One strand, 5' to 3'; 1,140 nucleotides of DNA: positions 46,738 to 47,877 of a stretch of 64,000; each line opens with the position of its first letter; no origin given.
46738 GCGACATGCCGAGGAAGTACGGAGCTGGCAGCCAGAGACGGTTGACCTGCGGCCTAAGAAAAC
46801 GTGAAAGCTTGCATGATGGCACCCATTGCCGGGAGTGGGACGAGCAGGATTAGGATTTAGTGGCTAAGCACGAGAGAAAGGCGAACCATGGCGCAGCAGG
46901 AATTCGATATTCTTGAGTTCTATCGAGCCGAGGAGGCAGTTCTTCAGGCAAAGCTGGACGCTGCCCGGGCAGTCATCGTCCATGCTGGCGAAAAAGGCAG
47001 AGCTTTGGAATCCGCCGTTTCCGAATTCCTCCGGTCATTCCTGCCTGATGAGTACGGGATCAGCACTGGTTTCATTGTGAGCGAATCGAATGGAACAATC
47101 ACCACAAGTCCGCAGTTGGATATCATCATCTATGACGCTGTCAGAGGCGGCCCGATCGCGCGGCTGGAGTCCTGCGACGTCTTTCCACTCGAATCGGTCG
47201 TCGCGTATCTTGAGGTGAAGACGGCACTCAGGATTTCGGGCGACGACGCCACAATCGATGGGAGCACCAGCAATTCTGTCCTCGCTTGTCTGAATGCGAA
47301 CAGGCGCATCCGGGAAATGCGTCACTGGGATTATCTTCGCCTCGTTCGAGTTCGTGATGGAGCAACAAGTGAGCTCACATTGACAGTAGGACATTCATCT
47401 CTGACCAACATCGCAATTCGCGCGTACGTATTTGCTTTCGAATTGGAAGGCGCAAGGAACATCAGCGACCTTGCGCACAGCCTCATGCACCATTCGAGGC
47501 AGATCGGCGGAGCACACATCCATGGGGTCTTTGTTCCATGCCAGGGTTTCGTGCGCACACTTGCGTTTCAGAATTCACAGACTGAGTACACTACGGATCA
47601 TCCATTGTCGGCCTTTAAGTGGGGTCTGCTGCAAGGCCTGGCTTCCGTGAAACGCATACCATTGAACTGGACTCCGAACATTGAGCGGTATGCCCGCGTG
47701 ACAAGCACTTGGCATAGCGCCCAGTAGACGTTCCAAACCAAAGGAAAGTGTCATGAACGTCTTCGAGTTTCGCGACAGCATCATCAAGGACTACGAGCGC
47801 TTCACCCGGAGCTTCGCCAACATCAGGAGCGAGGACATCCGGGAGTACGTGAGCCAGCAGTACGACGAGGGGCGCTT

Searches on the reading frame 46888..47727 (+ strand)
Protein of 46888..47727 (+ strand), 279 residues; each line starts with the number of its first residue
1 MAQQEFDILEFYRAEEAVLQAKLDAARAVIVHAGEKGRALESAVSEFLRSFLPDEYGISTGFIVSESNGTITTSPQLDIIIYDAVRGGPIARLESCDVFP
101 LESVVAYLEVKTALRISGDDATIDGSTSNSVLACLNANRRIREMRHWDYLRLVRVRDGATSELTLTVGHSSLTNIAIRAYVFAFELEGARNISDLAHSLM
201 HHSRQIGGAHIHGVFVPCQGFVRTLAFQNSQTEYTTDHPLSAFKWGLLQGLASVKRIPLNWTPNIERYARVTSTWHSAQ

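Call 86: search_protein_families(library=padloc, proteins=[window:46888-47727:+], max_evalue=0.00001)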
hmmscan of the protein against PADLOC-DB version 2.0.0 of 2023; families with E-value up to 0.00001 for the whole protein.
window:46888-47727:+ (279 aa): 3 families
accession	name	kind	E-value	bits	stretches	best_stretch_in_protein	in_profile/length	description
PDLC01495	PD_DExK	-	1.4e-25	87.4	1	9-114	4-105/123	"CAS-I,CAS-II,CAS-III,CAS-IV,CAS-V,CAS-VI; associated"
PDLC00745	Effector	-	2.6e-19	67.9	1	4-114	3-110/244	Endonuclease (NucC)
PDLC01051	NucC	-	1.7e-14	52.1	1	7-117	13-116/243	NucC nuclease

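Call 87: search_protein_families(library=pfam, proteins=[window:46888-47727:+], max_evalue=0.00001)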
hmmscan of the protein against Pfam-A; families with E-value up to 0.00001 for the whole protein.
window:46888-47727:+ (279 aa): 1 family
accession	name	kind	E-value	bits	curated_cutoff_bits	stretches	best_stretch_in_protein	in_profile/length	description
PF20247.3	DUF6602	-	5.2e-20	71.7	27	1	26-115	3-87/104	Domain of unknown function (DUF6602)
